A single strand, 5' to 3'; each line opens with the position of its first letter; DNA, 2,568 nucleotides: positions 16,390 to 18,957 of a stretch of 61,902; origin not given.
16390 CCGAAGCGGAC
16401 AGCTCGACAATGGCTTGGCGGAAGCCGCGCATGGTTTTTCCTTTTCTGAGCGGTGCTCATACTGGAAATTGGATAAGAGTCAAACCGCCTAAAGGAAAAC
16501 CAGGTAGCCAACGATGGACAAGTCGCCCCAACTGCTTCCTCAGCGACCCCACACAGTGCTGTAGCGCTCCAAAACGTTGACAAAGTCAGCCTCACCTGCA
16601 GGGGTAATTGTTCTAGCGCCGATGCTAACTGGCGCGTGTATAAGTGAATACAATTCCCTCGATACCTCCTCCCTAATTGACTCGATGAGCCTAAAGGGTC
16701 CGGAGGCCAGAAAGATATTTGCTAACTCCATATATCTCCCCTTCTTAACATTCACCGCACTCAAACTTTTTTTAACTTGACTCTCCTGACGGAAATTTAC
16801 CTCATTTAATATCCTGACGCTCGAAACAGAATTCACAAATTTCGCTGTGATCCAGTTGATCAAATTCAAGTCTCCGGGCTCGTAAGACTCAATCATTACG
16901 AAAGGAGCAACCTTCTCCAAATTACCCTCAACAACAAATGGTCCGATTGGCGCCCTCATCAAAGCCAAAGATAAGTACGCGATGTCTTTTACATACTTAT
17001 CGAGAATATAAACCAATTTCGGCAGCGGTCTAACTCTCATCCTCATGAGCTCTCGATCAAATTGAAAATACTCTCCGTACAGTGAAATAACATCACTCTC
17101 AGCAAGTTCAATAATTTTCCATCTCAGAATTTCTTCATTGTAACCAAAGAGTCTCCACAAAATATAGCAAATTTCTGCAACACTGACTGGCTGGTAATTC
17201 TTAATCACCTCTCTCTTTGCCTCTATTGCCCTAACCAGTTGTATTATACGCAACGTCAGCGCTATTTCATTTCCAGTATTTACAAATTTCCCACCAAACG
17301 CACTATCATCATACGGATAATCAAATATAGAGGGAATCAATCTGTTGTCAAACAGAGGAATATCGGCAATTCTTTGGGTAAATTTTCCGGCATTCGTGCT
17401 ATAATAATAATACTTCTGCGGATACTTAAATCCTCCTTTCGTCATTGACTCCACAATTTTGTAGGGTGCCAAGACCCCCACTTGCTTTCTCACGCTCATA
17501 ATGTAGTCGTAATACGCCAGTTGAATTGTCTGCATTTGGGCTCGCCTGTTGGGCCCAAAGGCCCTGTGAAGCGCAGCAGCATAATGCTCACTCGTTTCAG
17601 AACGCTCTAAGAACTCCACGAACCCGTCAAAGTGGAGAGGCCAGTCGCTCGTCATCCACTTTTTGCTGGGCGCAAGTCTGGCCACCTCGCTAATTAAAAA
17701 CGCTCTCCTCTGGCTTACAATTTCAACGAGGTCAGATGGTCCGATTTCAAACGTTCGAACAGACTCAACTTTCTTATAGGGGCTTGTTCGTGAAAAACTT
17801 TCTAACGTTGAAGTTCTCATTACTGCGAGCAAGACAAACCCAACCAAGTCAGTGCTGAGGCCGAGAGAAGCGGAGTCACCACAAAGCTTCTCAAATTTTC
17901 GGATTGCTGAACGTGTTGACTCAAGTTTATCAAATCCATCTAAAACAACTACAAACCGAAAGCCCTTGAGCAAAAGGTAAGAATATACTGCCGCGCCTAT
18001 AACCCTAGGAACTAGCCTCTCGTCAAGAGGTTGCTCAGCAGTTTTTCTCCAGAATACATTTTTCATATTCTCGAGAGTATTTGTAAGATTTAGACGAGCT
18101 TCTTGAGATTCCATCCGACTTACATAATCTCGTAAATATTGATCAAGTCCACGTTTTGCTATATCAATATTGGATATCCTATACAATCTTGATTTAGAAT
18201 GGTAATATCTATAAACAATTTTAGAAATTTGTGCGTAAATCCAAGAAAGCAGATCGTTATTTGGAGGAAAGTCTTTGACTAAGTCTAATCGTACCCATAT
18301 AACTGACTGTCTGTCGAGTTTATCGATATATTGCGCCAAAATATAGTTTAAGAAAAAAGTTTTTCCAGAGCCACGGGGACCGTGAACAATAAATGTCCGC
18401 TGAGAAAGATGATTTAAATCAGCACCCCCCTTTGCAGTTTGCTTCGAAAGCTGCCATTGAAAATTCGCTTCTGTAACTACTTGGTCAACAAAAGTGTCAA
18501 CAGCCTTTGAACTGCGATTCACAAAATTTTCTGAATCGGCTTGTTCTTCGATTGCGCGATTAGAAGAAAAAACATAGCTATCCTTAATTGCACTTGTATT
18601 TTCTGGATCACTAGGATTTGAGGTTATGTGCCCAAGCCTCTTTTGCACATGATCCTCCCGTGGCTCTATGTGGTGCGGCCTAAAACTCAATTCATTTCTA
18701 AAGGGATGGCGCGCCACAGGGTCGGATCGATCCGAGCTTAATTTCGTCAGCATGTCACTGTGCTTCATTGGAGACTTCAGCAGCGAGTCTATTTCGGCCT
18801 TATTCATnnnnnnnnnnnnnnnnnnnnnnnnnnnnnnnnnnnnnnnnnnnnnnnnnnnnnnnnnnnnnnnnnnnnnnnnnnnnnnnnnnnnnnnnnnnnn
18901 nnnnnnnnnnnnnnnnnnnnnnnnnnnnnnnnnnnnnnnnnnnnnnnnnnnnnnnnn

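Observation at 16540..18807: The 755-aa NTPase has an AAA+/ORC-like core between unassignable N- and C-terminal regions and no visible effector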

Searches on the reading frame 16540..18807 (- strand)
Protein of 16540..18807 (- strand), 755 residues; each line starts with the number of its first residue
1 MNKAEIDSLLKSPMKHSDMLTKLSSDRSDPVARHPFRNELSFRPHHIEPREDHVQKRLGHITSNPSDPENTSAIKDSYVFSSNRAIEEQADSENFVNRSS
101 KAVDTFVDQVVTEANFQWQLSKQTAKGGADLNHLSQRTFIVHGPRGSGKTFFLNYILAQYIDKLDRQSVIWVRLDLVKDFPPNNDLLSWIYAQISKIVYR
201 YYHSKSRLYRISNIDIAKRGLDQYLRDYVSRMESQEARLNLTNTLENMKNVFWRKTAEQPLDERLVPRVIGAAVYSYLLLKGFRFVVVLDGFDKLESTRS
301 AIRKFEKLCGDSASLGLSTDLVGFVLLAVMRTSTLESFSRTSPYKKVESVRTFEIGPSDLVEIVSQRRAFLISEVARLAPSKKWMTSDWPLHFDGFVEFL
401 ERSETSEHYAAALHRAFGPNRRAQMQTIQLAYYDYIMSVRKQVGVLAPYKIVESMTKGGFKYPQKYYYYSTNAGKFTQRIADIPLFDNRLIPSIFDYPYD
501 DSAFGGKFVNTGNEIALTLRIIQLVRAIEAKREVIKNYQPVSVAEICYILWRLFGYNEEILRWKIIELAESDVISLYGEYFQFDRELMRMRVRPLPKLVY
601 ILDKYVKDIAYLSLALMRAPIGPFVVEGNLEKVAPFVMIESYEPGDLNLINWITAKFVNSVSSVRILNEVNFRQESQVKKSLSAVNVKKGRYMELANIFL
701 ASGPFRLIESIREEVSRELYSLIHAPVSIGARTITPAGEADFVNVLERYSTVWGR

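Call 3: search_protein_families(library=pfam, proteins=[window:16540-18807:-], max_evalue=1)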
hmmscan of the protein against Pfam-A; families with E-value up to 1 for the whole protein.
window:16540-18807:- (755 aa): 11 families
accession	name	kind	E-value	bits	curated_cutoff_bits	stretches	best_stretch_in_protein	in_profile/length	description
PF13173.12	AAA_14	-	0.00068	20.1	27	1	136-192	2-56/129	AAA domain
PF13191.12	AAA_16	-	0.0017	19.3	32.6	1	137-297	25-146/167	AAA ATPase domain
PF05729.18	NACHT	-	0.0025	18.1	26.7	1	137-160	1-24/167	NACHT domain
PF13401.12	AAA_22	-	0.0032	18.2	27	1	136-206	5-69/130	AAA domain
PF24389.1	ORC-CDC6-like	-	0.0041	16.4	27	1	135-164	31-60/571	ORC-CDC6-like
PF24883.2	NPHP3_N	-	0.0068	17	24.8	1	134-162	20-48/164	Nephrocystin 3, N-terminal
PF19044.6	P-loop_TraG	-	0.04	13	25.8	1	132-163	25-56/413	TraG P-loop domain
PF25199.1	nSTAND_NTPase5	-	0.054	13.8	34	1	134-175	39-79/145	Novel STAND NTPase 5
PF07693.20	KAP_NTPase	-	0.057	13.1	20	1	138-212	22-94/293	KAP family P-loop domain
PF20720.3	nSTAND3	-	0.079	13.1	27.2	1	136-172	17-51/155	Novel STAND NTPase 3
PF00437.27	T2SSE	-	0.09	11.9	24.9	1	133-166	139-171/370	Type II/IV secretion system protein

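Call 4: search_protein_families(library=padloc, proteins=[window:16540-18807:-], max_evalue=1)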
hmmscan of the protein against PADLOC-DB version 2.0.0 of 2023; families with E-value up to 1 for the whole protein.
window:16540-18807:- (755 aa): 2 families
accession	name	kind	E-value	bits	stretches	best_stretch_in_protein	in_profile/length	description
PDLC04140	mad8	-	0.0018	15.8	1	135-318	26-226/314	mads_8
PDLC04475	PDC-M16A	-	0.0023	14.5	1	135-167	30-61/721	-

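Call 5: search_protein_families(library=ncbifam, proteins=[window:16540-18807:-], max_evalue=1)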
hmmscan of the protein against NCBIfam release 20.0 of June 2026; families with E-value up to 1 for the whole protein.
window:16540-18807:- (755 aa): 6 families
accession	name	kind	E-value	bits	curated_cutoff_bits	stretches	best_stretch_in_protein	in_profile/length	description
NF047389.1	ATPase_Sll1717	subfamily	1.4e-08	34.3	75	1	134-367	27-272/454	P-loop ATPase, Sll1717 family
NF053860.1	DS41_1_antiphage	equivalog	0.0052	15.8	370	1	135-249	38-152/448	anti-phage protein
TIGR03783.1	Bac_Flav_CT_G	subfamily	0.025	12.5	261.55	1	135-163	437-465/829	TraG family conjugative transposon ATPase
NF040840.2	tungstate_WtpC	equivalog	0.047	13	440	1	136-193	26-80/347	tungstate ABC transporter ATP-binding protein WtpC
TIGR02937.1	sigma70-ECF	superfamily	0.12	12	42.9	1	161-247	26-113/165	sigma-70 family RNA polymerase sigma factor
TIGR00376.1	TIGR00376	hypoth_equivalog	0.14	10.6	348.9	1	136-163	174-201/639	IGHMBP2 family helicase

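Call 6: find_homologous_proteins(query=window:16540-18807:-)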
Query window:16540-18807:- (755 aa): 8 proteins with E <= 0.001 among 8000 candidates.
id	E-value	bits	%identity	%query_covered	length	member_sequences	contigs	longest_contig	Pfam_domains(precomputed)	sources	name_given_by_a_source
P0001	0.0e+0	1698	100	100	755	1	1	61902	-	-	-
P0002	1.6e-212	726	45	99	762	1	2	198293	-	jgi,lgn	jgi:hypothetical protein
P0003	1.4e-175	604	40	99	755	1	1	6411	-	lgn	-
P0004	2.6e-91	325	32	92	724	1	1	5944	-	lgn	-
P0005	1.7e-90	322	31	95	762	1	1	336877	-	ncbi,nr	ncbi:MAG: hypothetical protein GHCLOJNM_03315 [bacterium]|nr:hypothetical protein [bacterium]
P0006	1.8e-72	263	31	86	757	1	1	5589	PF13191.13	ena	-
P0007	6.2e-68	248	31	86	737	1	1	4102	PF13191.13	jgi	jgi:hypothetical protein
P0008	1.9e-8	51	25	33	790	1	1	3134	-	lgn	-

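Call 7: search_solved_structures(query=window:16540-18807:-, max_evalue=1)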
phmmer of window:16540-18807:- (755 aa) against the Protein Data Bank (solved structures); distinct sequences matched with E-value up to 1: 0.

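Call 9: find_encoding_contigs(protein=P0002, flank=8000, max_places=3)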
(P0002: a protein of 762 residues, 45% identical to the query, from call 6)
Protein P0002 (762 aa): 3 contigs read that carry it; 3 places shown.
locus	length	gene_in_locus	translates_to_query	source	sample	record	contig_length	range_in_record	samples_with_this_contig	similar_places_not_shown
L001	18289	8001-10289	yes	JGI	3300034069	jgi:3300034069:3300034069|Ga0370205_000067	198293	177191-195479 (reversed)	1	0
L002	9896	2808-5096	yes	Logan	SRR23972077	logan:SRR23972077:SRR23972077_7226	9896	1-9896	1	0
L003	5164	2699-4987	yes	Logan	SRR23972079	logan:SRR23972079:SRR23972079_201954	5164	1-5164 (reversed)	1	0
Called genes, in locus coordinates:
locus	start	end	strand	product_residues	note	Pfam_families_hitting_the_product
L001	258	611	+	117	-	-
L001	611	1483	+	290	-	-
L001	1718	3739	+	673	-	PF07693:KAP_NTPase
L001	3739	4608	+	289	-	PF28083:QatB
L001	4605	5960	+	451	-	-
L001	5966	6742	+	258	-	PF01026:TatD_DNase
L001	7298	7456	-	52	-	-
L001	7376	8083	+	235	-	-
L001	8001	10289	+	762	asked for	-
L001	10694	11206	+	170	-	-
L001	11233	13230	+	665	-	PF07732:Cu-oxidase_3, PF07731:Cu-oxidase_2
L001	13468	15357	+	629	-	PF00656:Peptidase_C14 (weak)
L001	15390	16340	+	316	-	-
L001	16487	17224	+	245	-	PF03472:Autoind_bind, PF00196:GerE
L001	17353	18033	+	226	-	PF00765:Autoind_synth, PF13444:Acetyltransf_5 (weak)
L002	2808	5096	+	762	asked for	-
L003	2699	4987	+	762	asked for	-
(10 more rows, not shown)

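Call 10: find_encoding_contigs(protein=P0005, flank=8000, max_places=3)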
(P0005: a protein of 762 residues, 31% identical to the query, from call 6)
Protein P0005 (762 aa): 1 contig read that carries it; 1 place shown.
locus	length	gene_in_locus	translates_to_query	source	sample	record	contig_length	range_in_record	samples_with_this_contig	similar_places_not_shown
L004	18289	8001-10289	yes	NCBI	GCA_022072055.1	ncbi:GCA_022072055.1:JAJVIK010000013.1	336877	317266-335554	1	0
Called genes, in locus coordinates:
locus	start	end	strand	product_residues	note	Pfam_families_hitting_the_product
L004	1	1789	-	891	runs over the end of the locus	-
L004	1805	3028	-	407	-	PF24391:HD-CE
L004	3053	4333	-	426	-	PF01935:DUF87 (weak), PF10412:TrwB_AAD_bind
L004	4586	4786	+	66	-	-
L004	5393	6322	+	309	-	-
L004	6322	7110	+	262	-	PF12705:PDDEXK_1, PF01930:Cas_Cas4 (faint)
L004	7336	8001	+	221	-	-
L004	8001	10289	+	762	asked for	-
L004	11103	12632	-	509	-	PF00239:Resolvase, PF07508:Recombinase, PF13408:Zn_ribbon_recom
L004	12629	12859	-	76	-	-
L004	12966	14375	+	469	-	-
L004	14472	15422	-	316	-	PF18863:AbiJ_NTD4 (faint), PF14355:Abi_C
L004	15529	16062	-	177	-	-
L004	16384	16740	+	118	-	PF01381:HTH_3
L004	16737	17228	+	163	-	-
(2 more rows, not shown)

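Call 11: find_encoding_contigs(protein=P0003, flank=8000, max_places=3)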
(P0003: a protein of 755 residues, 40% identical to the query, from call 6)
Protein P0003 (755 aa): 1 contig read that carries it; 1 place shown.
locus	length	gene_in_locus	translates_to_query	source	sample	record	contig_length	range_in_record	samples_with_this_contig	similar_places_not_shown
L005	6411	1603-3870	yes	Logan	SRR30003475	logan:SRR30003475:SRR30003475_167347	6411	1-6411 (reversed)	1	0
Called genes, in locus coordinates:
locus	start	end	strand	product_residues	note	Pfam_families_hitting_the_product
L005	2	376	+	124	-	?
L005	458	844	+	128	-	-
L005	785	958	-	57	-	-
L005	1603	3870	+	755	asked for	-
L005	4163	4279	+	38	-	-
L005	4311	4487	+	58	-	-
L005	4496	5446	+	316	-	PF13814:Replic_Relax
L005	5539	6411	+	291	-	?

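Call 12: find_encoding_contigs(protein=P0004, flank=8000, max_places=3)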
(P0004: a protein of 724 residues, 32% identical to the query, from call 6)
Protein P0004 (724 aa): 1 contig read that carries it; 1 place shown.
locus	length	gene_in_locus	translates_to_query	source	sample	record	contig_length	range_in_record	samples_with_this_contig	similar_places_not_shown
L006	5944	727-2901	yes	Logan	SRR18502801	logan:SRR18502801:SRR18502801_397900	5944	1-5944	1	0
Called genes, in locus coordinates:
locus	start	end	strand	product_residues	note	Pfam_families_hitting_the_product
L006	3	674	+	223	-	?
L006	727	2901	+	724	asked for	-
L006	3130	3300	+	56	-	-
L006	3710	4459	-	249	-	PF05066:HARE-HTH, PF11645:PDDEXK_5 (weak)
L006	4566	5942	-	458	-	?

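Call 13: find_encoding_contigs(protein=P0006, flank=8000, max_places=3)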
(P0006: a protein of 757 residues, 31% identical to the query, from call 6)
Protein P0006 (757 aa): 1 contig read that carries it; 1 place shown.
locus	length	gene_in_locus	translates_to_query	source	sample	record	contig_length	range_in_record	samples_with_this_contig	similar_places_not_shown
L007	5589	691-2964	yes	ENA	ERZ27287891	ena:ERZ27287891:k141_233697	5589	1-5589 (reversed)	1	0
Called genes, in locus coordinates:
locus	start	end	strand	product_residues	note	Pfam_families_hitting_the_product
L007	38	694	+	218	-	-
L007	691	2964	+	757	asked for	PF13191:AAA_16 (weak)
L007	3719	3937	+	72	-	PF21748:UPF0150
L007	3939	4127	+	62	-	PF07927:HicA_toxin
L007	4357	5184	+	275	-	PF07929:PRiA4_ORF3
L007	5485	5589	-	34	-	?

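Call 14: find_encoding_contigs(protein=P0007, flank=8000, max_places=3)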
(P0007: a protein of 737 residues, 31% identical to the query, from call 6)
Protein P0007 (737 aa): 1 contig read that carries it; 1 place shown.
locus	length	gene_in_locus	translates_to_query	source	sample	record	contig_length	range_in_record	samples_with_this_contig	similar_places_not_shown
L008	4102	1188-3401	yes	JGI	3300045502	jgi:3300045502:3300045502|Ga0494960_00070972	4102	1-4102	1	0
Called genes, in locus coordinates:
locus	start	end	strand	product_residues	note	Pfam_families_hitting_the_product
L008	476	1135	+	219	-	-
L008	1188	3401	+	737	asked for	PF13191:AAA_16 (faint)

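Call 15: find_encoding_contigs(protein=P0008, flank=8000, max_places=3)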
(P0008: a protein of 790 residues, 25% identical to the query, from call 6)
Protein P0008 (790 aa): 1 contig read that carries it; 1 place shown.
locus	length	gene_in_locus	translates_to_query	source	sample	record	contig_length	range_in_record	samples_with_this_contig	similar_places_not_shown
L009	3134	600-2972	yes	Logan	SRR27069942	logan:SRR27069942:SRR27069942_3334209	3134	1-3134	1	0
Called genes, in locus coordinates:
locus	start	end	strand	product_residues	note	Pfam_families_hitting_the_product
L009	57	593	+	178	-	-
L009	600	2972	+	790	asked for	-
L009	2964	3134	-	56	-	?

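Call 23: search_solved_structures(query=A1, max_evalue=10, show_alignments=3)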
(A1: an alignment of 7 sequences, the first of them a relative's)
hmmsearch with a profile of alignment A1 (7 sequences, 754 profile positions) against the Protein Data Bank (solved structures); distinct sequences matched with E-value up to 10: 3.
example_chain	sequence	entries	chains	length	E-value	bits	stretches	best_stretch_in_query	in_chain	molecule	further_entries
7cte_D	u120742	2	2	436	0.038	15.5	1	132-174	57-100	Origin recognition complex subunit 4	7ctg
8ek4_A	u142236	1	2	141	0.2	13.1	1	679-751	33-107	Ice-binding protein TIP-99a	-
9d2f_J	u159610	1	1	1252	1.2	10.5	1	441-517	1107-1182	Cilia- and flagella-associated protein 61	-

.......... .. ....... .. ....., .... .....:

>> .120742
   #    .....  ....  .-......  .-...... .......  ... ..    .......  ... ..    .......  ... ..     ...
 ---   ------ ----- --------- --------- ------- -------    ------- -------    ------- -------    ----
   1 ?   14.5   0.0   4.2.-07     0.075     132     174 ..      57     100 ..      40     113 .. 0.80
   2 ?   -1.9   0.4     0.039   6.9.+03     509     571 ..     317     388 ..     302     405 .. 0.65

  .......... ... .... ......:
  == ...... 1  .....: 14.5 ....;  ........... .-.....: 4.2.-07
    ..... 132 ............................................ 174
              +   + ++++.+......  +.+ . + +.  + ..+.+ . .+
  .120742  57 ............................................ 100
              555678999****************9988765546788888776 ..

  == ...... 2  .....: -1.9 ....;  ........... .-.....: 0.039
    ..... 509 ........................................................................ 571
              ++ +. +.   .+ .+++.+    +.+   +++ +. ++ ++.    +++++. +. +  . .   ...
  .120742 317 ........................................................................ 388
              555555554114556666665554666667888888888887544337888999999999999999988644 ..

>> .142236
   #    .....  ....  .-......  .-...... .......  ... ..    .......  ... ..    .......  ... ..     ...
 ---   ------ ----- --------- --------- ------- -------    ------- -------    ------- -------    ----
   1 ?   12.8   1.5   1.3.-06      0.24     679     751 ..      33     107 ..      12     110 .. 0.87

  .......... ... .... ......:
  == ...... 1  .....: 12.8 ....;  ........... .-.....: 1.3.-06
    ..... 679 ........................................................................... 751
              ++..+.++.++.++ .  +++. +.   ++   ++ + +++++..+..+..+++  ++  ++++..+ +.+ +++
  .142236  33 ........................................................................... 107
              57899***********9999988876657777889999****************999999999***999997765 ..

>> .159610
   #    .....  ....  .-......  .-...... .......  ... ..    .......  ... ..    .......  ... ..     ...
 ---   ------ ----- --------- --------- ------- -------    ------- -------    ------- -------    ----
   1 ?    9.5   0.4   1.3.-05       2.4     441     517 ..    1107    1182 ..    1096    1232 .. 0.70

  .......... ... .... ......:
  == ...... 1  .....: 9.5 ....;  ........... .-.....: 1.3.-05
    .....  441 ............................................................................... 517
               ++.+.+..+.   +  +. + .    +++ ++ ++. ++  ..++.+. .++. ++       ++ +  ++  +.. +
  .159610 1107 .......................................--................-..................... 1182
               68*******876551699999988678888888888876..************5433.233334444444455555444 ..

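Call 26: find_related_loci(query=A1, collection=genome_contigs, flank=8000)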
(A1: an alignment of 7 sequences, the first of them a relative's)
Query A1 (755 aa) in genome_contigs; peptide patterns used: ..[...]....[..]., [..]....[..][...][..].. (x = any residue, [..] = any of these).
68 stretches matched a pattern; 9 encode a relative of the query (tblastn E <= 1e-3); 9 distinct loci.
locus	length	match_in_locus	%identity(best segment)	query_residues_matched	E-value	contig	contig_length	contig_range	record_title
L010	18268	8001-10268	36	1-753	2e-153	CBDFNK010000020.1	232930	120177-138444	MAG: Hyphomicrobiaceae bacterium isolate b01a0bf4-74f1-4004-ab09-43be96856508 genome assembly, contig: contig_20, whole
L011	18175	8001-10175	31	6-723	6e-95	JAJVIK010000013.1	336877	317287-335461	MAG: bacterium isolate Bin_79R c_000000000120, whole genome shotgun sequence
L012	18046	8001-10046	32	48-725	2e-93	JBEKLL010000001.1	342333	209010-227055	MAG: Gaiellaceae bacterium isolate SPRUCE 36 SPRUCE_36_1, whole genome shotgun sequence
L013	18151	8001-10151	28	51-732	1e-68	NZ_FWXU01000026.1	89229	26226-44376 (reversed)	Rhizobium sp. RU36D, whole genome shotgun sequence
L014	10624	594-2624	26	52-724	4e-62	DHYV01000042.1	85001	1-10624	MAG TPA_asm: Desulfobulbaceae bacterium UBA5121 UBA5121_contig_443, whole genome shotgun sequence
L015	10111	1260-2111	29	54-310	7e-20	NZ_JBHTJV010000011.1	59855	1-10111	Pseudahrensia aquimaris strain CCUG 60023 GCM70027488_12, whole genome shotgun sequence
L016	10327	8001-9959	26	51-698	4e-56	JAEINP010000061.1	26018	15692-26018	MAG: Desulfatibacillum sp. isolate MAG7 NODE_1354_length_26018_cov_8.947882, whole genome shotgun sequence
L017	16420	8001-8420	30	47-201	7e-8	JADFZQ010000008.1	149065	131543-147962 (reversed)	MAG: Desulfamplus sp. isolate nJC1bin9 nJC1_bin9_NODE_8_length_149065_cov_51.580342, whole genome shotgun sequence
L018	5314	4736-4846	51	135-166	2e-5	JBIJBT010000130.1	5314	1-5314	MAG: Bdellovibrionota bacterium isolate ME2006-08-10D11_3300044971_group2_bin236 Rohwer_bin1194_scaffold_21888_c1, whole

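Call 38: predict_structure(alignment_id=A1)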
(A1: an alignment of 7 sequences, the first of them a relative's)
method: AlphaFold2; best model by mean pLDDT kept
length: 755 residues; sequences in the alignment: 7
mean_pLDDT: 68.0   pTM: 0.52
mean pLDDT of the five models: 68.0, 67.2, 58.7, 58.5, 56.0
residues with pLDDT >= 90: 51; 70-90: 344; 50-70: 229; < 50: 131
segments of 3 or more residues with pLDDT < 50: 19-62, 339-348, 444-446, 457-462, 483-489, 498-510, 618-647, 728-735
pLDDT, mean of each block of 10 residues (from residue 1): 76 62 37 28 30 35 55 80 58 76 90 84 59 62 75 87 88 73 71 90 82 78 90 86 90 78 83 89 87 55 65 63 73 49 48 80 80 74 64 71 60 72 65 59 52 50 55 57 44 53 45 74 90 79 91 85 82 71 72 80 72 55 33 28 40 67 78 86 71 89 87 83 59 51 69 57
secondary structure, 60 per line:
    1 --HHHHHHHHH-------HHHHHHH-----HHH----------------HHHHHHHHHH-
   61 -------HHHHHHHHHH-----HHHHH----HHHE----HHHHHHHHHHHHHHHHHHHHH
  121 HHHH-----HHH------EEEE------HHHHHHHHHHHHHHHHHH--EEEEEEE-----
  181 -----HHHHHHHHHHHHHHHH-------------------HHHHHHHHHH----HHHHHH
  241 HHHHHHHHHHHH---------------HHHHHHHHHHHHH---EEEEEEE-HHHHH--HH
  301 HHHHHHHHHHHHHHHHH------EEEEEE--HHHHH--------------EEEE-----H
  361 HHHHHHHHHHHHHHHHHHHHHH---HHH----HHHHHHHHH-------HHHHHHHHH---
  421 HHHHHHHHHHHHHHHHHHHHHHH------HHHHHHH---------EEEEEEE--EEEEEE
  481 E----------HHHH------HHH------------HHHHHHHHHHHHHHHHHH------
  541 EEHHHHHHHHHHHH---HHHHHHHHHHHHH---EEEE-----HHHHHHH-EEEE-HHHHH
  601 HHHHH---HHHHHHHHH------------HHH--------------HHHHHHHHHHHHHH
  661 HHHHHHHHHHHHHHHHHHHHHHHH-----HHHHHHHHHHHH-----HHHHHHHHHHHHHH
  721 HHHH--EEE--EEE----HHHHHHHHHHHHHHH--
elements in order (helices of 4 or more, strands of 3 or more residues): H3-11 H19-25 H50-59 H68-77 H83-87 H100-124 E139-142 H149-166 E169-175 H186-201 H221-230 H235-252 H268-280 E284-290 H292-296 H299-317 E324-329 H332-336 E351-354 H360-382 H393-401 H409-417 H421-443 H450-456 E466-472 E475-481 H492-495 H517-534 H543-554 H558-570 E574-577 H583-589 E591-594 H596-605 H609-617 H647-684 H690-701 H707-724 E727-729 E732-734 H739-753

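Call 39: search_protein_representatives(alignment_id=A1)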
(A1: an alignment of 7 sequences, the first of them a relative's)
Query: 7 sequences, 754 profile positions. Proteins with E-value up to 0.001 (for the whole library): 553; up to 1e-10: 335; up to 1e-30: 186. The best 150 are listed.
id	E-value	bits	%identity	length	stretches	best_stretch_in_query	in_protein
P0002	0.0e+00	1101.8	-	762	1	1-753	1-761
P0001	0.0e+00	1101.6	-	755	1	1-753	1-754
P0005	0.0e+00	1046.1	-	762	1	3-753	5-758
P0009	3.9e-268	908.2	-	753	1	3-752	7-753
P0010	2.5e-221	753.4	-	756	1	2-750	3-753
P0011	1.2e-220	751.2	-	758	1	21-752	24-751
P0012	2.2e-205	700.7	-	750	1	7-752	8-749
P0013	1.1e-201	688.5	-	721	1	45-752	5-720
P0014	4.9e-201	686.4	-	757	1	3-752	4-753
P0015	1.3e-200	684.9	-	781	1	21-753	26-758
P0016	3.7e-197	673.5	-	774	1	6-753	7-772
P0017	1.1e-192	658.8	-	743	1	37-737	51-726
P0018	1.1e-188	645.5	-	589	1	20-582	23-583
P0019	3.4e-178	610.8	-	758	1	4-753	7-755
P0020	2.0e-176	605.0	-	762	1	5-752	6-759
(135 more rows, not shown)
